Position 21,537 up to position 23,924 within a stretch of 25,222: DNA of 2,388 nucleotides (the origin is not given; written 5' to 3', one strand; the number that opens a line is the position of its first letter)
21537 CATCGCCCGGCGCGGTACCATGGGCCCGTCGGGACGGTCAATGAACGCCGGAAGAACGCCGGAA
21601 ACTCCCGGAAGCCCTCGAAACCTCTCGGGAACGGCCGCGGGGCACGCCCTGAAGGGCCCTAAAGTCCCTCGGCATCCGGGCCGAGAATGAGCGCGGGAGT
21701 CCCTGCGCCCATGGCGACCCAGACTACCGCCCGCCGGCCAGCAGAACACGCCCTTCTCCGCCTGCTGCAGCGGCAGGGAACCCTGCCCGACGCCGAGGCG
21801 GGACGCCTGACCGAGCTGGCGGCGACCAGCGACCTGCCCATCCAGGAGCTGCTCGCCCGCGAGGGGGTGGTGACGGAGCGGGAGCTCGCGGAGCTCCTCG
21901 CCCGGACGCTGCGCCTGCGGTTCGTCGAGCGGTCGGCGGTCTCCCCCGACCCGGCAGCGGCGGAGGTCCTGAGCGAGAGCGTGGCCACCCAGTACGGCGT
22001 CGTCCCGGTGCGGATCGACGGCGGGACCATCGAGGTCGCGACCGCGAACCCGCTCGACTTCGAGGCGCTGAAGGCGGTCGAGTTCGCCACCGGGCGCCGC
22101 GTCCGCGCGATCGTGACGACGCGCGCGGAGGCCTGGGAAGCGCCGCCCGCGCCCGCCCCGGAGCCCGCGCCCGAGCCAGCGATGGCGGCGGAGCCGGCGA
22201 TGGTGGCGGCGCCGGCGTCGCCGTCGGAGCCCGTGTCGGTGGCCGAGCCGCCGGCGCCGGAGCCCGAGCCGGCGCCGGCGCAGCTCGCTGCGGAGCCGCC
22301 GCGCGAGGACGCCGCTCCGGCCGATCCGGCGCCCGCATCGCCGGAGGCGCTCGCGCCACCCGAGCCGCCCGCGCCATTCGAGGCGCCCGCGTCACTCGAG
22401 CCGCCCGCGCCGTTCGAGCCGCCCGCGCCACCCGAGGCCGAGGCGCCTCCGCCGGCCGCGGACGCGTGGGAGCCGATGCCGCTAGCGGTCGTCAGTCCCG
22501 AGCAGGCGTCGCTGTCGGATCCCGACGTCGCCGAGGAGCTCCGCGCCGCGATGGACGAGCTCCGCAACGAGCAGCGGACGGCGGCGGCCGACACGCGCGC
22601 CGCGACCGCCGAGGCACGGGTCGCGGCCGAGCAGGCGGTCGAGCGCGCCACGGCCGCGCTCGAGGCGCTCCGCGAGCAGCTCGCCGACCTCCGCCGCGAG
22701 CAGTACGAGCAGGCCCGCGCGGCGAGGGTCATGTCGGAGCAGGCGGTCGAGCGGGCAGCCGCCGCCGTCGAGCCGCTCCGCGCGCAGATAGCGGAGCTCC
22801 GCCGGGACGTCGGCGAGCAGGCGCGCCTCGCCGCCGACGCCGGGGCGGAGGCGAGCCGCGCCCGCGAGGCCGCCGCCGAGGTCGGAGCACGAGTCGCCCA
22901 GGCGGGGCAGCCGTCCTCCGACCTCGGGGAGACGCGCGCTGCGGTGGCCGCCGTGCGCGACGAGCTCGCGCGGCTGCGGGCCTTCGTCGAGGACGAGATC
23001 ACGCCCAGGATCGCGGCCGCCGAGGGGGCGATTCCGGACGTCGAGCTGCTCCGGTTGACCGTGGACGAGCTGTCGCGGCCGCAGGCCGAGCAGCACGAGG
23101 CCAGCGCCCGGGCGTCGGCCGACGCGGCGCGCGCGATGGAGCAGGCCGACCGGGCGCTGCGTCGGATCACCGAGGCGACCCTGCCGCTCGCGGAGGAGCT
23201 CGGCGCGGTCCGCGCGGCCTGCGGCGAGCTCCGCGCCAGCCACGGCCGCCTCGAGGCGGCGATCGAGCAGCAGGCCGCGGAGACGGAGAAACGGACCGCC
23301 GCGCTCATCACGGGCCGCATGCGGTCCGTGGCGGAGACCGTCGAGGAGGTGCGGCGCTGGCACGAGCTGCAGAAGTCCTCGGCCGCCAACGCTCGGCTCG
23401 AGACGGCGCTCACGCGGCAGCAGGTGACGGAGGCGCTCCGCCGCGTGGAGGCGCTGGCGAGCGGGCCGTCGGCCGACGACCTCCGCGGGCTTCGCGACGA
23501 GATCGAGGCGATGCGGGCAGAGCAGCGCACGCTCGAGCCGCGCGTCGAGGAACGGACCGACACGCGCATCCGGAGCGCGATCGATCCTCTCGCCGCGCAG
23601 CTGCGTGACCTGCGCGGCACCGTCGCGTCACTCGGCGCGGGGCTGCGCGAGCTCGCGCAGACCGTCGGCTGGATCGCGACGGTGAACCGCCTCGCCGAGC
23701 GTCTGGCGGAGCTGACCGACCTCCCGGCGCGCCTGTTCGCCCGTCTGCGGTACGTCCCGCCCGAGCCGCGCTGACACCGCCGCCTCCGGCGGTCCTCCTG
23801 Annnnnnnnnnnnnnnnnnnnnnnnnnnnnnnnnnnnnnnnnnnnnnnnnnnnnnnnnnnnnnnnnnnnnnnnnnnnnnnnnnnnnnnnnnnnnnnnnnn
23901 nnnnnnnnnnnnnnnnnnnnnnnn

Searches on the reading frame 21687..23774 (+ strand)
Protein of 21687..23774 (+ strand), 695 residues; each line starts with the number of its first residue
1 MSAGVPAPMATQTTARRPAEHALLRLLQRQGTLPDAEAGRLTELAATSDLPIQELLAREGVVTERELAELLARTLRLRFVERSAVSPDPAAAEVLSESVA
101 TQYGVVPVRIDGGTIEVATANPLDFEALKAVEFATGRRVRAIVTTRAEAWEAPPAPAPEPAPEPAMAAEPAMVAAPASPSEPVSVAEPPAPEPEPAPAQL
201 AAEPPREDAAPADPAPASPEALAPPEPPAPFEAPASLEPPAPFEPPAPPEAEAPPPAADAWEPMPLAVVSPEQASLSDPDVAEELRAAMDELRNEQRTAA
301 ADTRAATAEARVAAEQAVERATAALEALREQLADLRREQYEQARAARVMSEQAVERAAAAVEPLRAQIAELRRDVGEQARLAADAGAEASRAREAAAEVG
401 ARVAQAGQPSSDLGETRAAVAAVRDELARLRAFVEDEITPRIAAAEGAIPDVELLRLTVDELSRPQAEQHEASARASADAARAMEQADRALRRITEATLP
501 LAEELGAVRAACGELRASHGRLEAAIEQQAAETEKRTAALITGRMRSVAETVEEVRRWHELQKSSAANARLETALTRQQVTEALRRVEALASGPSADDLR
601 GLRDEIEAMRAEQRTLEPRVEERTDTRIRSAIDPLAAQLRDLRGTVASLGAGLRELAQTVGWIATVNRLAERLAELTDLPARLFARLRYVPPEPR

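Call 78: search_protein_families(library=pfam, proteins=[window:21687-23774:+], max_evalue=0.001)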
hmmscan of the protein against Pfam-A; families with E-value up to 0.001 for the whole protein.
window:21687-23774:+ (695 aa): 1 family
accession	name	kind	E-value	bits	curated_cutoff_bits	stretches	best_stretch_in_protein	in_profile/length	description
PF05157.20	MshEN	-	2.2e-16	60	23.1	1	75-147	1-74/90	MshEN domain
